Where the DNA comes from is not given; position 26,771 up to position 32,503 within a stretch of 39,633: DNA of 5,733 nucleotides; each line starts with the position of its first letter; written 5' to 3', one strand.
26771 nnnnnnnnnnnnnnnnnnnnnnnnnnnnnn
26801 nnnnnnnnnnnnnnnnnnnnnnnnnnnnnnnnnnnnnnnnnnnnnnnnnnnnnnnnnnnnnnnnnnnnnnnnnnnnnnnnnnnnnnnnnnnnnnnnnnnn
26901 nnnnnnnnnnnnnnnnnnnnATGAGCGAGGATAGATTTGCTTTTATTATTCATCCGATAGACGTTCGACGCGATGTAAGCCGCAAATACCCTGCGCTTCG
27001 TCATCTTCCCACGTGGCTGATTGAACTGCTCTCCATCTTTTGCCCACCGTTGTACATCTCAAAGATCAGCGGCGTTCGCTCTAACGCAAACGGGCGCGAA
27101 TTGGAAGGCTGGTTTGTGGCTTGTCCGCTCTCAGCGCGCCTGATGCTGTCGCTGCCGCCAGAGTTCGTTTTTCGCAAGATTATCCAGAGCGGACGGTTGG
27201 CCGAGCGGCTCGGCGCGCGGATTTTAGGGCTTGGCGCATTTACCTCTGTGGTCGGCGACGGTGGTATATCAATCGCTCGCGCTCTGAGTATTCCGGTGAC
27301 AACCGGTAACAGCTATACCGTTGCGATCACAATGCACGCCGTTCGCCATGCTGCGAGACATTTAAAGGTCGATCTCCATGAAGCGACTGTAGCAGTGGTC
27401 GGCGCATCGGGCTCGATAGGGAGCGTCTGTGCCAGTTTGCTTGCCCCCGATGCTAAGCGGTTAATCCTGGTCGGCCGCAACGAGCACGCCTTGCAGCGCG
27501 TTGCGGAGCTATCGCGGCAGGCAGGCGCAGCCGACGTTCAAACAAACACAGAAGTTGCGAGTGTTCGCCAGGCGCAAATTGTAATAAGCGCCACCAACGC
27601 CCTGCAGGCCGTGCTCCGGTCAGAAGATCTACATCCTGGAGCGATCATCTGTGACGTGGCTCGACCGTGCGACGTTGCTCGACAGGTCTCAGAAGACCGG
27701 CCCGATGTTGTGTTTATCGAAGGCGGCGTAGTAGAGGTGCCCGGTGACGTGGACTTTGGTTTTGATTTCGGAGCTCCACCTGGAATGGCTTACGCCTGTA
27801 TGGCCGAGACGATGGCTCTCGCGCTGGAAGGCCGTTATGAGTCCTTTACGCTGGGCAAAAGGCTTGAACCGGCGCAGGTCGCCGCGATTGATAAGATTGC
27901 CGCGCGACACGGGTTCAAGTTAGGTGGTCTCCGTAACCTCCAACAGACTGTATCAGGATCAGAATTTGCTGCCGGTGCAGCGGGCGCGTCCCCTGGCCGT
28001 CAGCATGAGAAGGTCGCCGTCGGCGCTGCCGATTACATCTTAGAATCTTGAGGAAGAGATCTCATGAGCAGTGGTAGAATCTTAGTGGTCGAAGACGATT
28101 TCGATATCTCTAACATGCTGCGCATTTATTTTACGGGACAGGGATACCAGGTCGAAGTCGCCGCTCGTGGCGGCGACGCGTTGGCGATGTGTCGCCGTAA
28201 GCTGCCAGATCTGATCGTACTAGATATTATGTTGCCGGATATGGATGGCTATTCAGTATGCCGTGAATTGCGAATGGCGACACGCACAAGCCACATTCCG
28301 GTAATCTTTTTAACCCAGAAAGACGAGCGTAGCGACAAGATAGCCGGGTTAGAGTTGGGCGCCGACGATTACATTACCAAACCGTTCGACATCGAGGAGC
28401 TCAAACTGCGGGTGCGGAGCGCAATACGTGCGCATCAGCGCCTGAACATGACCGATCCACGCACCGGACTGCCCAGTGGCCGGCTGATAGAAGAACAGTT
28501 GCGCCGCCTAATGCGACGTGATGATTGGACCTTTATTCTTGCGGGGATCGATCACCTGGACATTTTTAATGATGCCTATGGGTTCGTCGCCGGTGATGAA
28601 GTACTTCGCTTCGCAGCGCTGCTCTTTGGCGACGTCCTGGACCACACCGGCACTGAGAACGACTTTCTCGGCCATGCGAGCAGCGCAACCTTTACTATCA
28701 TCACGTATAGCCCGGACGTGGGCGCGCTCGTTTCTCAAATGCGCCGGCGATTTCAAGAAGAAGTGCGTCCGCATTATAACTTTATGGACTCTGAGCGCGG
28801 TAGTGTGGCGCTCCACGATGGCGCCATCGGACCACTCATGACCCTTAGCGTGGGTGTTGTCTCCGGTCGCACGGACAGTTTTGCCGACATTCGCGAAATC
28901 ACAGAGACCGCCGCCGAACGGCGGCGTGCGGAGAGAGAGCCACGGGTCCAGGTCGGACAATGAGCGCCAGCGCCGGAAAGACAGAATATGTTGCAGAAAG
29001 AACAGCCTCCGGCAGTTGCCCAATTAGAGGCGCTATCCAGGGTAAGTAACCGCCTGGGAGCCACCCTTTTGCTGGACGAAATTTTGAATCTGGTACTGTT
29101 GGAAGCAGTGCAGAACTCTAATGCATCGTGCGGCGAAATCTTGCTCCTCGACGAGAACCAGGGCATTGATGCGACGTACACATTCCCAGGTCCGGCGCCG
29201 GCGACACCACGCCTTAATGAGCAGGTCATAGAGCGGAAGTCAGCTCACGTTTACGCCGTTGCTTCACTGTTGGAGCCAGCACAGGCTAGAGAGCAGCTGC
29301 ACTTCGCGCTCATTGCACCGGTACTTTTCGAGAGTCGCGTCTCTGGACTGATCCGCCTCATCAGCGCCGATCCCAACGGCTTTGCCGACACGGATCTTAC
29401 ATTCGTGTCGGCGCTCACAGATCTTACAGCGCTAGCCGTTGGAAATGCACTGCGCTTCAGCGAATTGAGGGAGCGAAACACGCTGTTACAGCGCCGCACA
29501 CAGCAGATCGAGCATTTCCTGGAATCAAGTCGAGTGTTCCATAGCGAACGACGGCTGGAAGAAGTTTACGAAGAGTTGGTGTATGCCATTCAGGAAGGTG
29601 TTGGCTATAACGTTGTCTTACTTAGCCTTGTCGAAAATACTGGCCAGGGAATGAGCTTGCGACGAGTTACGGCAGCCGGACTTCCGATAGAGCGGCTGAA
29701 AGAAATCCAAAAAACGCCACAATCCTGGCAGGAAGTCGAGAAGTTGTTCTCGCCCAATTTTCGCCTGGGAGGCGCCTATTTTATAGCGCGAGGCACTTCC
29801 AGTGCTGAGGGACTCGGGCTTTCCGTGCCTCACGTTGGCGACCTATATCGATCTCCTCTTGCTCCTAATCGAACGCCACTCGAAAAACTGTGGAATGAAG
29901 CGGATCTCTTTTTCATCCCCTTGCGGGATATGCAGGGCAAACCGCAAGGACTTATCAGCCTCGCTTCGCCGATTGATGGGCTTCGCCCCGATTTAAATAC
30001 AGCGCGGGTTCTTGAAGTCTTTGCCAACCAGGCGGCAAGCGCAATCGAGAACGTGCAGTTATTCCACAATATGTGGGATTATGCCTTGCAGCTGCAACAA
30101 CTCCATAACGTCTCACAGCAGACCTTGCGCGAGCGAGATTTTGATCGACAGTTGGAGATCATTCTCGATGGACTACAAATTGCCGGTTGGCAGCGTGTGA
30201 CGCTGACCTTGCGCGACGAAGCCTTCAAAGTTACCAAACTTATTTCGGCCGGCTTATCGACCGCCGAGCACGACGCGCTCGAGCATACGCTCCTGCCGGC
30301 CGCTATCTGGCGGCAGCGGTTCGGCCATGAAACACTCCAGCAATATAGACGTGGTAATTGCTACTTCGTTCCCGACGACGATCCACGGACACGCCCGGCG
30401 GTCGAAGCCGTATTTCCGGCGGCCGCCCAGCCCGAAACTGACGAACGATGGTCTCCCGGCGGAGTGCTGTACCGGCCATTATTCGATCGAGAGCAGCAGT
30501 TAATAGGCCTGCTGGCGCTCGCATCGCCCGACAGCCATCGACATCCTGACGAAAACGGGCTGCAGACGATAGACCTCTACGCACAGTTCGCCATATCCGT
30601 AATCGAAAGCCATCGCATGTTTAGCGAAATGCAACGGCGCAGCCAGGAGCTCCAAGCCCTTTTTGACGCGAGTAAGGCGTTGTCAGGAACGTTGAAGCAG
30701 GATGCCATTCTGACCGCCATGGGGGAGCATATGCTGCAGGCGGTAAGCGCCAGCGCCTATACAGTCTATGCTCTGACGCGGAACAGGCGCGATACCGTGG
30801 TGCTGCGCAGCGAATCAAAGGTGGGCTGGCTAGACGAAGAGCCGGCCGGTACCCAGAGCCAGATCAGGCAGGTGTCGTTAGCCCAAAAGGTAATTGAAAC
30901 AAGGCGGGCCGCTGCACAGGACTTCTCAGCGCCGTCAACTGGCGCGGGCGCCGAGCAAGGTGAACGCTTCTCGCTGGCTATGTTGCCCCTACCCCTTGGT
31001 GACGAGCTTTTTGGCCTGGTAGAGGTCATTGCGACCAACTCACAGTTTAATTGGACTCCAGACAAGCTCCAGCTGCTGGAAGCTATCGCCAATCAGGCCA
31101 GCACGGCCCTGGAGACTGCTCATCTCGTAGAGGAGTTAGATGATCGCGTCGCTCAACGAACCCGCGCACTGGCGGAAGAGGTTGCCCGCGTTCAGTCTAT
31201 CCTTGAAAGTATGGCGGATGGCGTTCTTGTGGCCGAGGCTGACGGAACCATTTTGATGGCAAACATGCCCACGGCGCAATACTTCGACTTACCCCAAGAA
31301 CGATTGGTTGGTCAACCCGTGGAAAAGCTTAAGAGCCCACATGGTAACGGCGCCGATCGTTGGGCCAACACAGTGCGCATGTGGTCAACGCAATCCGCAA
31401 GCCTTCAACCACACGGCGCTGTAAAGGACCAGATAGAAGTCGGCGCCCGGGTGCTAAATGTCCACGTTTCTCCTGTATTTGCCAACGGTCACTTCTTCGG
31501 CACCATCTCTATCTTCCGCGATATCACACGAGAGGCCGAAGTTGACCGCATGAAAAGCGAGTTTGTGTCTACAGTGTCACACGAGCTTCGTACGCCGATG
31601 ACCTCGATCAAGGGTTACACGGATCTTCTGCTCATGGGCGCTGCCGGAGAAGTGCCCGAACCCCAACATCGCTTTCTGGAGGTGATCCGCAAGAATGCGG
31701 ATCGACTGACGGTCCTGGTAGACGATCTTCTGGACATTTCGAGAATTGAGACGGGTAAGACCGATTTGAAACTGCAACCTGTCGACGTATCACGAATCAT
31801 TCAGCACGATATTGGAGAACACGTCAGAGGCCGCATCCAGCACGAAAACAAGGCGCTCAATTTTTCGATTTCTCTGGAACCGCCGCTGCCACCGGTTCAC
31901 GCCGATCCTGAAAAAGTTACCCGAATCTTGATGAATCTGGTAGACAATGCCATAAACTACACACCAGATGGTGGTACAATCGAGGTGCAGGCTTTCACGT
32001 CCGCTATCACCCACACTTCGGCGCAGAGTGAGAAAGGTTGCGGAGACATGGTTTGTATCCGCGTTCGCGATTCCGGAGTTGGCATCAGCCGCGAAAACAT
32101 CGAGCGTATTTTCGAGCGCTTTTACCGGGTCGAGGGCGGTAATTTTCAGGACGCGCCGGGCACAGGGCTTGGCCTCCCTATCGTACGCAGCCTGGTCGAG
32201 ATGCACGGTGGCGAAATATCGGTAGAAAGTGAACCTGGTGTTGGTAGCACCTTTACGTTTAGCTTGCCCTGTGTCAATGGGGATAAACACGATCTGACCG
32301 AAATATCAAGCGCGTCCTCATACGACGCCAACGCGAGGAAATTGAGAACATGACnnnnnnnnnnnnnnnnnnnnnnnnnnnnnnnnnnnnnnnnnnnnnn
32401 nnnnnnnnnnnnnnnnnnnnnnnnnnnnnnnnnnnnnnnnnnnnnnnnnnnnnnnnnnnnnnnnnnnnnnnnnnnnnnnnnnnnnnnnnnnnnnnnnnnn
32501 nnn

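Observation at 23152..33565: Ten-gene same-strand cluster combining a GTPase module, an acyl-ACP-reductase-like enzyme set and a GAF kinase with two response regulators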

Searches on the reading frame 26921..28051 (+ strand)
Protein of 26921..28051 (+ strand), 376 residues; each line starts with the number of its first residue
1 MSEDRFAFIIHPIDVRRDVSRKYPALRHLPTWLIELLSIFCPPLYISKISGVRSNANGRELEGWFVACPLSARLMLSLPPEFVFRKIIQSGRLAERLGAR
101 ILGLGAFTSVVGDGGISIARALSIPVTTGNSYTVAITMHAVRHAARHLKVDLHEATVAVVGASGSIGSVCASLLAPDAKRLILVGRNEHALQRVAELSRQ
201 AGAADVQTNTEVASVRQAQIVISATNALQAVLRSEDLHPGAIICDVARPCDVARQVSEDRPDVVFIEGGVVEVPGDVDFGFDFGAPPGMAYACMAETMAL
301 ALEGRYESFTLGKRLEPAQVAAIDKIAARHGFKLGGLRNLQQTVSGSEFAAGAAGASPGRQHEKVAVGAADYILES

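Call 4: search_protein_families(library=pfam, proteins=[window:26921-28051:+], max_evalue=0.01)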
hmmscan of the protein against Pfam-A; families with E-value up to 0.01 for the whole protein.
window:26921-28051:+ (376 aa): 9 families
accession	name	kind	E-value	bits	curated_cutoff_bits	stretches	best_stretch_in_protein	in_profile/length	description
PF01488.26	Shikimate_DH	-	2.8e-10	40.8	24.3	1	146-258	5-123/138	Shikimate / quinate 5-dehydrogenase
PF02882.25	THF_DHG_CYH_C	-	3.8e-06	26.8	27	1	128-247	10-108/160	Tetrahydrofolate dehydrogenase/cyclohydrolase, NAD(P)-binding domain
PF02719.21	Polysacc_synt_2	-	8e-06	25.7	20.2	1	157-227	1-75/293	Polysaccharide biosynthesis protein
PF01118.30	Semialdhyde_dh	-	5.7e-05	24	26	1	156-230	1-79/121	Semialdehyde dehydrogenase, NAD binding domain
PF02423.21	OCD_Mu_crystall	-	0.00039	19.9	24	1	143-250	119-228/314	Ornithine cyclodeaminase/mu-crystallin family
PF08659.16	KR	-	0.0021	18.4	22.6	1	155-226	1-76/180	KR domain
PF00106.31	adh_short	-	0.0038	17.2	26.6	1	156-221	2-67/195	short chain dehydrogenase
PF00208.27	ELFV_dehydrog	-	0.0055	16.9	23.4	1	137-260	14-128/241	Glutamate/Leucine/Phenylalanine/Valine dehydrogenase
PF02558.23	ApbA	-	0.0082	16.2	22.2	0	157-237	1-86/150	Ketopantoate reductase PanE/ApbA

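Call 6: search_protein_families(library=ncbifam, proteins=[window:26921-28051:+], max_evalue=0.001)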
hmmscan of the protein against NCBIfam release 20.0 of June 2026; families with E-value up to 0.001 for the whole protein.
window:26921-28051:+ (376 aa): 29 families (the best 25 are shown)
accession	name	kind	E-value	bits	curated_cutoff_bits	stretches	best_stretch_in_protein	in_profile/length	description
NF053554.1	prodigi_MAP_PigE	equivalog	3.9e-57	194.2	850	1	51-349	52-350/837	prodigiosin MAP biosynthesis aminotransferase PigE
TIGR04058.1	AcACP_reductase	equivalog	6.1e-28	98.1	449.7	1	42-333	38-335/339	long-chain acyl-[acyl-carrier-protein] reductase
TIGR01035.1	hemA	equivalog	8.4e-11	41.4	209.55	1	130-257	157-287/416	glutamyl-tRNA reductase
NF000744.0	PRK00045.1-3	equivalog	2.6e-08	33.2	429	1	134-258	163-298/447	glutamyl-tRNA reductase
NF004792.0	PRK06139.1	equivalog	1.2e-07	31.1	308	1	149-224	3-78/327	SDR family oxidoreductase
NF006565.0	PRK09072.1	equivalog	5.8e-07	29.3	238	1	151-222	2-77/265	SDR family oxidoreductase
NF005495.0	PRK07109.1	subfamily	1.9e-06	27.4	264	1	152-219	6-73/334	SDR family oxidoreductase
NF004825.0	PRK06181.1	equivalog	1.3e-05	24.7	215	1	152-225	4-77/268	SDR family oxidoreductase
NF005806.0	PRK07666.1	equivalog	1.7e-05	24.3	286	1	151-236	4-86/239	3-ketoacyl-ACP reductase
NF005296.0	PRK06823.1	equivalog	2.1e-05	23.6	438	1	177-246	152-221/315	ornithine cyclodeaminase family protein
NF005681.0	PRK07478.1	subfamily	2.5e-05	23.8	267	1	152-223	4-75/254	SDR family oxidoreductase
NF004779.0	PRK06125.1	subfamily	2.7e-05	23.8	261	1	149-210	2-63/259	short-chain dehydrogenase/reductase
NF004521.0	PRK05866.1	equivalog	4e-05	22.9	368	1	137-215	23-101/294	SDR family oxidoreductase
NF005489.0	PRK07102.1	equivalog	4.7e-05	23.1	267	1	156-224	3-72/243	SDR family oxidoreductase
NF005672.0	PRK07454.1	equivalog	6.8e-05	22.2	234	1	155-224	7-76/241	SDR family oxidoreductase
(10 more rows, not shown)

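Call 17: search_solved_structures(query=window:26921-28051:+, max_evalue=0.001)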
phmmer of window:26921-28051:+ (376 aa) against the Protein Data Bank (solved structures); distinct sequences matched with E-value up to 0.001: 5.
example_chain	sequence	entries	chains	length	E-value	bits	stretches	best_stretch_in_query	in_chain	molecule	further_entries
4ppm_A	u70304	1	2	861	8.8e-31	110.6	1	54-334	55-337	Aminotransferase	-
6jzq_A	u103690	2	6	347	1.6e-23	86.7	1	13-333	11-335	Long-chain acyl-[acyl-carrier-protein] reductase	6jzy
6jzu_A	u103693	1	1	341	1.9e-23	86.4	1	13-333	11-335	Long-chain acyl-[acyl-carrier-protein] reductase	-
6jzz_A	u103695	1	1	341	4.7e-22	81.9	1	13-333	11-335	Long-chain acyl-[acyl-carrier-protein] reductase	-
1gpj_A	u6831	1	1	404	2.6e-06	30.1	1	130-256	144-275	Glutamyl-tRNA reductase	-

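Call 49: search_protein_families(library=padloc, proteins=[window:26921-28051:+], max_evalue=0.00001)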
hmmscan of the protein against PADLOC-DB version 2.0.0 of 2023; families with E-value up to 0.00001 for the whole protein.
window:26921-28051:+ (376 aa): 0 families

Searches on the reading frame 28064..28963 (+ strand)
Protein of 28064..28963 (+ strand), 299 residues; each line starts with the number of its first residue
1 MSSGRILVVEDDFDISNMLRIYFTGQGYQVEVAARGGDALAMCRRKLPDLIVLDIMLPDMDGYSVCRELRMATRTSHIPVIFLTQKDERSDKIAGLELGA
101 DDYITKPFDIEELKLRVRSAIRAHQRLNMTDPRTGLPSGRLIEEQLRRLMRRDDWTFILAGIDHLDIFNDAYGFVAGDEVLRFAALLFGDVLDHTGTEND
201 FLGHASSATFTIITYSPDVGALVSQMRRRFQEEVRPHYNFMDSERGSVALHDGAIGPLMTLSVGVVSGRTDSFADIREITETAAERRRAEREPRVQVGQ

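Call 4: search_protein_families(library=pfam, proteins=[window:28064-28963:+], max_evalue=0.01)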
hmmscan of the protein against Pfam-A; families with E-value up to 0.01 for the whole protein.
window:28064-28963:+ (299 aa): 3 families
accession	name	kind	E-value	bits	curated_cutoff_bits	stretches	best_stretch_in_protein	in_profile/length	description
PF00072.30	Response_reg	-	6.3e-30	104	30.2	1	6-117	1-110/111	Response regulator receiver domain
PF00990.26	GGDEF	-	5.2e-10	39.8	23.8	1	129-233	2-110/161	Diguanylate cyclase, GGDEF domain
PF23198.2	PDE8A_N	-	0.00059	20.2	29.6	1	23-90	30-98/147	PDE8A-like, N-terminal domain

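Call 6: search_protein_families(library=ncbifam, proteins=[window:28064-28963:+], max_evalue=0.001)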
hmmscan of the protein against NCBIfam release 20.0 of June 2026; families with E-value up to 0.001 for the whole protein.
window:28064-28963:+ (299 aa): 104 families (the best 25 are shown)
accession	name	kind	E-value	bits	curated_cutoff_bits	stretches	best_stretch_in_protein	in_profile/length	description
NF007135.0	PRK09581.1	equivalog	9e-41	140.1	474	2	4-122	3-121/457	PleD family two-component system response regulator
NF045944.1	ResRegRpaBCyano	equivalog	2.6e-37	128.4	330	1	7-129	1-120/229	response regulator transcription factor RpaB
TIGR02154.1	PhoB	equivalog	2.8e-36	124.9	296.2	1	4-126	3-125/226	phosphate regulon transcriptional regulator PhoB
NF008296.0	PRK11083.1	equivalog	8.8e-36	123.4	273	1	2-134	2-131/228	two-component system response regulator CreB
NF040534.1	resp_reg_YycF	equivalog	1.8e-35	122.2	340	1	5-131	2-125/231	response regulator YycF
NF040689.1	MtrAB_MtrA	equivalog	3.4e-35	121.4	300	1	6-127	1-119/219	MtrAB system response regulator MtrA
NF053854.1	RespRegPhoBBctds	equivalog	3e-34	118.3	270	1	6-126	1-120/225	two-component system response regulator PhoB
NF007005.1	PRK09468.1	equivalog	7.4e-34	117.2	331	1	4-126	4-124/237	osmolarity response regulator transcription factor OmpR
NF033117.2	vanR_ACDEGLN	exception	1.4e-32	113.1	350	1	6-131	1-123/226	VanR-ABDEGLN family response regulator transcription factor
NF041733.1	resp_reg_CseB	equivalog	2.6e-32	112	350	1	5-129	2-123/228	two-component system response regulator CseB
TIGR01387.1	cztR_silR_copR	subfamily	2.1e-31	109.3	279.2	1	6-130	1-123/218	heavy metal response regulator transcription factor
NF007982.1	PRK10710.1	equivalog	5.4e-30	104.7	380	1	4-127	8-128/235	envelope stress response regulator BaeR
NF008034.0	PRK10766.1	equivalog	6.7e-30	104.3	275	1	5-120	4-116/231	two-component system response regulator TorR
NF033120.0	vanR_FM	exception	1.2e-28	100.3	460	1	5-131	5-128/231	vancomycin resistance response regulator transcription factor, VanR-F/VanR-M family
NF045991.1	RespRegCtrARhodob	equivalog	1.3e-28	100.3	350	1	5-124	2-119/224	response regulator transcription factor CtrA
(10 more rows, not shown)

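Call 49: search_protein_families(library=padloc, proteins=[window:28064-28963:+], max_evalue=0.00001)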
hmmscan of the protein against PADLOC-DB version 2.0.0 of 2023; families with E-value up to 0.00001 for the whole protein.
window:28064-28963:+ (299 aa): 2 families
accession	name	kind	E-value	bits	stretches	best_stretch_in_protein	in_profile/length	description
PDLC04055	PD-T4-6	-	9.2e-07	26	1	5-125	367-487/496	-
PDLC00405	SduA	-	3.8e-06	24.6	1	3-64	6-67/323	DUF4263 domain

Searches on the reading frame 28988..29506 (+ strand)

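Call 77: search_protein_families(library=pfam, proteins=[window:28988-29506:+], max_evalue=0.05)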
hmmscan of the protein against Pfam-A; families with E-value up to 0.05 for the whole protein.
seq(173 aa): 3 families
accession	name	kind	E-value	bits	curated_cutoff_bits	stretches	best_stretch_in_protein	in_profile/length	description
PF13185.12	GAF_2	-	7.1e-09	36.4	28.6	1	29-151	4-135/136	GAF domain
PF01590.32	GAF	-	1.3e-05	26.2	22.4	1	29-151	2-133/133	GAF domain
PF13492.12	GAF_3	-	2.2e-05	25.3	27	1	29-152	2-128/129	GAF domain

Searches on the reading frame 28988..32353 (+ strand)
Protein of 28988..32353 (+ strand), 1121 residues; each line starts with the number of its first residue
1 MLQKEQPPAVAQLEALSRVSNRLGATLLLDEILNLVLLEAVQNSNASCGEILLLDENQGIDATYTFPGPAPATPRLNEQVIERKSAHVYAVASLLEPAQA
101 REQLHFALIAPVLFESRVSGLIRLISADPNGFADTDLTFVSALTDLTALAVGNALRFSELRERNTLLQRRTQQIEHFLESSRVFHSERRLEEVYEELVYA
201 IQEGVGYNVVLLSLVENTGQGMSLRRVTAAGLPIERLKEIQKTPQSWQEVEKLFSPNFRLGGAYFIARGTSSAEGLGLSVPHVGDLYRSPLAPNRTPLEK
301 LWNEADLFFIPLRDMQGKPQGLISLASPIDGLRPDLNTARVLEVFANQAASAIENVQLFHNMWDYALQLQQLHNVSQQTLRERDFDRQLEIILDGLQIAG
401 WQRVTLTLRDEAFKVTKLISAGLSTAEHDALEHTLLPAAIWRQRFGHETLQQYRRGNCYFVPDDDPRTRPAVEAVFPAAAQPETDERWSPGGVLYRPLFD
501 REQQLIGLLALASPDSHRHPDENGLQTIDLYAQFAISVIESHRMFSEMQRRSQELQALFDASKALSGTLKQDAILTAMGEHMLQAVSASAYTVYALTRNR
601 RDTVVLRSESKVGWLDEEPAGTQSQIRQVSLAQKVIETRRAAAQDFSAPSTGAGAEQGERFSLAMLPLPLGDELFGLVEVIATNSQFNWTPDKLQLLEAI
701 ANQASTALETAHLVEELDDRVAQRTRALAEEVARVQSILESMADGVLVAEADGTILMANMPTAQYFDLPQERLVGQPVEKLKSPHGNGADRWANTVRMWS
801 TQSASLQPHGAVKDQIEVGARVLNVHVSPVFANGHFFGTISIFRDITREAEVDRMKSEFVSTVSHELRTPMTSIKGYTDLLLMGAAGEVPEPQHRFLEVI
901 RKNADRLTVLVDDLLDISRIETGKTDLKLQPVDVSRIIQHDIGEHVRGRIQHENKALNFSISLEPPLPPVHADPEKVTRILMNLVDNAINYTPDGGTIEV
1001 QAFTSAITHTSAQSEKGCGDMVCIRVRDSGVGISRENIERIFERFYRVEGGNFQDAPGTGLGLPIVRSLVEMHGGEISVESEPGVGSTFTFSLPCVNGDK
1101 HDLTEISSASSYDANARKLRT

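Call 4: search_protein_families(library=pfam, proteins=[window:28988-32353:+], max_evalue=0.01)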
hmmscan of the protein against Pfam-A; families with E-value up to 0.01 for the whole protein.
window:28988-32353:+ (1121 aa): 11 families
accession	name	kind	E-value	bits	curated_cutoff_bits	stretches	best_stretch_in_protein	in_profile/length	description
PF02518.31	HATPase_c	-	1.5e-30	106.3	26.4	1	973-1095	2-109/111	Histidine kinase-, DNA gyrase B-, and HSP90-like ATPase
PF00512.31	HisKA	-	2.4e-21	76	26.9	1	855-923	1-66/66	His Kinase A (phospho-acceptor) domain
PF01590.32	GAF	-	5.3e-21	76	22.4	2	623-708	54-133/133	GAF domain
PF13492.12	GAF_3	-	1.2e-20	74.6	27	2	571-709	2-128/129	GAF domain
PF13185.12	GAF_2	-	4.9e-20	72.6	28.6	2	29-151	4-135/136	GAF domain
PF08448.16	PAS_4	-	1.4e-09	38.6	23.1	1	739-850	1-109/110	PAS fold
PF00989.32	PAS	-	1.1e-05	25.8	22.6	1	734-782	2-50/113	PAS fold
PF12860.13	PAS_7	-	4.2e-05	24.1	27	1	739-852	1-113/115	PAS fold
PF24820.1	Diguanyl_cycl_sensor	-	0.00017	22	28.1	1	739-777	2-40/109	Diguanylate cyclase-like sensor domain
PF13426.13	PAS_9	-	0.0022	18.7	27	0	744-847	2-102/103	PAS domain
PF13188.13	PAS_8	-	0.0055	17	21.8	0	733-777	1-46/65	PAS domain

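Call 6: search_protein_families(library=ncbifam, proteins=[window:28988-32353:+], max_evalue=0.001)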
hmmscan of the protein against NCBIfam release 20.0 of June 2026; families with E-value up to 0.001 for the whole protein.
window:28988-32353:+ (1121 aa): 87 families (the best 25 are shown)
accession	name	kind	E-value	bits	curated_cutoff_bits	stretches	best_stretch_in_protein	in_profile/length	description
NF046044.1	PnpS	equivalog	2.9e-88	296.5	400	1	703-1094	25-390/390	two-component system histidine kinase PnpS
NF033092.0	HK_WalK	equivalog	5.8e-76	256.3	725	1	711-1095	236-594/594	cell wall metabolism sensor histidine kinase WalK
TIGR02966.1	phoR_proteo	equivalog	1.2e-70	238.1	334.2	1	730-1092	3-332/333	phosphate regulon sensor histidine kinase PhoR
NF045911.1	TCSHisKinNblS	equivalog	1.6e-61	208.4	1000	1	713-1094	246-619/621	two-component system sensor histidine kinase NblS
NF047874.1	MASE3_PAS_HK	subfamily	1.3e-55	189.4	560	1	714-1108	246-638/655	MASE3 domain-containing sensor histidine kinase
NF008468.0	PRK11360.1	equivalog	6.1e-53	180.1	646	1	724-1099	259-612/616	two-component system sensor histidine kinase AtoS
NF033093.1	HK_VicK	exception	5.4e-51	173.6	680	1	707-1096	68-436/448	cell wall metabolism sensor histidine kinase VicK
TIGR02956.1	TMAO_torS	equivalog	6.6e-48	163.5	676.5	1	851-1104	459-691/967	TMAO reductase system sensor histidine kinase/response regulator TorS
NF040691.1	MtrAB_MtrB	equivalog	8.8e-48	163.6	450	1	841-1100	256-497/507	MtrAB system histidine kinase MtrB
NF008302.0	PRK11091.1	equivalog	7.1e-45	153.5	838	1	702-1100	121-510/779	aerobic respiration two-component sensor histidine kinase ArcB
NF008235.0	PRK11006.1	equivalog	3.9e-44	151.2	390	1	716-1094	81-422/431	phosphate regulon sensor histidine kinase PhoR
NF045595.1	HK_scytonemin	equivalog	1.4e-43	149.3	865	1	848-1096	407-636/637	scytonemin biosynthesis sensor histidine kinase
NF041735.1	hist_kin_RppB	equivalog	1.6e-43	149.1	400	1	857-1094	217-438/438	two-component system sensor histidine kinase RppB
NF047465.1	hybrid_HK_LvrA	exception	4.6e-42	144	1200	1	848-1095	194-422/819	hybrid histidine kinase/response regulator LvrA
NF007688.0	PRK10364.1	equivalog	3.8e-41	141.3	479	1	861-1096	245-452/460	two-component system sensor histidine kinase ZraS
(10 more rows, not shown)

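Call 49: search_protein_families(library=padloc, proteins=[window:28988-32353:+], max_evalue=0.00001)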
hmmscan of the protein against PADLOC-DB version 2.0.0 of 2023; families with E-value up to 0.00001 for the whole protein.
window:28988-32353:+ (1121 aa): 0 families

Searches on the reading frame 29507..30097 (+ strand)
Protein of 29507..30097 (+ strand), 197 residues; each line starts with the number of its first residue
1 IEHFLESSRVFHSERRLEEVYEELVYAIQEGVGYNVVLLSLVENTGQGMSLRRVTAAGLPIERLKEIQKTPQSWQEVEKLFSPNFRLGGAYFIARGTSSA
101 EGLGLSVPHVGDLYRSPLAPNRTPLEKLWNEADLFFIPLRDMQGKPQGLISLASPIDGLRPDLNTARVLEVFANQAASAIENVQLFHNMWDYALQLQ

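Call 77: search_protein_families(library=pfam, proteins=[window:29507-30097:+], max_evalue=0.05)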
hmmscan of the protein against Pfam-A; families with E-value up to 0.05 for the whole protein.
seq(197 aa): 4 families
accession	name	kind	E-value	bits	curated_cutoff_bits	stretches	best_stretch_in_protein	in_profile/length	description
PF01590.32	GAF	-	0.00051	21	22.4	1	17-180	2-133/133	GAF domain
PF13185.12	GAF_2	-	0.00096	19.8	28.6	1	17-181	4-136/136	GAF domain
PF13492.12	GAF_3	-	0.0031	18.4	27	1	131-182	80-129/129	GAF domain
PF11849.14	DUF3369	-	0.027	15.2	27.2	0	165-188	144-167/168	Domain of unknown function (DUF3369)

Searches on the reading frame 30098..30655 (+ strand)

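Call 77: search_protein_families(library=pfam, proteins=[window:30098-30655:+], max_evalue=0.05)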
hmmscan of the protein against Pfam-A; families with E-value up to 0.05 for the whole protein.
seq(186 aa): 1 family
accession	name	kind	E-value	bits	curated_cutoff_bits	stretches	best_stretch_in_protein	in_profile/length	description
PF01590.32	GAF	-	0.00068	20.6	22.4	1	31-158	19-122/133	GAF domain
